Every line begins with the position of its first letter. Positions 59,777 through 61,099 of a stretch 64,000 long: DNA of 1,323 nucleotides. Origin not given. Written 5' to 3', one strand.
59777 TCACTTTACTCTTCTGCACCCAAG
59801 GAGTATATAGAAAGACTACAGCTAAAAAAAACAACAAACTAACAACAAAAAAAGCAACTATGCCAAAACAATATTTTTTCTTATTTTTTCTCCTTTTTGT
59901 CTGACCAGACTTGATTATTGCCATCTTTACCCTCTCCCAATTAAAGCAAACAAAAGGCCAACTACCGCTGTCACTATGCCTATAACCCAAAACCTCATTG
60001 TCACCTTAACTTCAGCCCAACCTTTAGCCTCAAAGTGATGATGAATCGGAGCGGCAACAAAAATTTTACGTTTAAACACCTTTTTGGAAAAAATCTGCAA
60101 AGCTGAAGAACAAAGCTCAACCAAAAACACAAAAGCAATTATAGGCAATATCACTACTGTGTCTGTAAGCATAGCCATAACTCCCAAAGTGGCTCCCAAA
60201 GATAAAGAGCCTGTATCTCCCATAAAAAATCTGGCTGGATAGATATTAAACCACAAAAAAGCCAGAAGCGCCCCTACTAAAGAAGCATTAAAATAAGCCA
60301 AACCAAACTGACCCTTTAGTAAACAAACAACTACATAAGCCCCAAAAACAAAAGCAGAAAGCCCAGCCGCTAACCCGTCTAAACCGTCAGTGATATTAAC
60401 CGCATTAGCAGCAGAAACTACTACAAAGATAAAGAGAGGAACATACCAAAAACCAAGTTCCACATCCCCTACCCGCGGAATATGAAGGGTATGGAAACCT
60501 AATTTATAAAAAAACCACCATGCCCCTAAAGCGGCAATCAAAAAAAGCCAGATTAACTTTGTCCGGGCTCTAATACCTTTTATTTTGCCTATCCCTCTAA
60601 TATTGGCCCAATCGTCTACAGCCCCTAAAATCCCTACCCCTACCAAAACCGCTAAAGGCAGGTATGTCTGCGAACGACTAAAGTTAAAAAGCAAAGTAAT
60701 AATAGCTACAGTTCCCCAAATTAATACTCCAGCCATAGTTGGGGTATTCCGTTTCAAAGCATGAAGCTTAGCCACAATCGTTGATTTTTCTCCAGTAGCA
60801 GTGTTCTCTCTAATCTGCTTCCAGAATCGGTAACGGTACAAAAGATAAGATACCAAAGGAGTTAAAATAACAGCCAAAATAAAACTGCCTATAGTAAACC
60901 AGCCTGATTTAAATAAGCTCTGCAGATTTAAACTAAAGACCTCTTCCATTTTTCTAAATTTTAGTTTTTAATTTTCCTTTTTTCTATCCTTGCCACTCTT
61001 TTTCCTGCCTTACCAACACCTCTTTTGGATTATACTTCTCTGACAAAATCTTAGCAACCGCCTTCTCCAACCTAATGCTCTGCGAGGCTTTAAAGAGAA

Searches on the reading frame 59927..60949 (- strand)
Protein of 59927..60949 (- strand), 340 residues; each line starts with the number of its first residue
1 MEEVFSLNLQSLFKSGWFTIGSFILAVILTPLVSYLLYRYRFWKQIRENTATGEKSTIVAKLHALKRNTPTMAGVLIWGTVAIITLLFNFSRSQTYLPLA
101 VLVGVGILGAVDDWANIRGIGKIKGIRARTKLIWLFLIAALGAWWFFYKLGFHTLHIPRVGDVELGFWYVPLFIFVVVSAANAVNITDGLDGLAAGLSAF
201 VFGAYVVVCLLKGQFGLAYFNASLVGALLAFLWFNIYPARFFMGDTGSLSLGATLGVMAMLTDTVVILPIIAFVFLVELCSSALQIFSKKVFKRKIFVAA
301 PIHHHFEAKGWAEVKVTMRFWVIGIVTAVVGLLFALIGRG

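Call 40: search_protein_families(library=pfam, proteins=[window:59927-60949:-], max_evalue=0.001)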
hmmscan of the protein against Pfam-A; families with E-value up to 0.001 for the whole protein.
window:59927-60949:- (340 aa): 1 family
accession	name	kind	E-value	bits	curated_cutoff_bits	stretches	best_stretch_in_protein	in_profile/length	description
PF00953.26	Glycos_transf_4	-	2.1e-35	122.5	27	1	99-261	5-158/160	Glycosyl transferase family 4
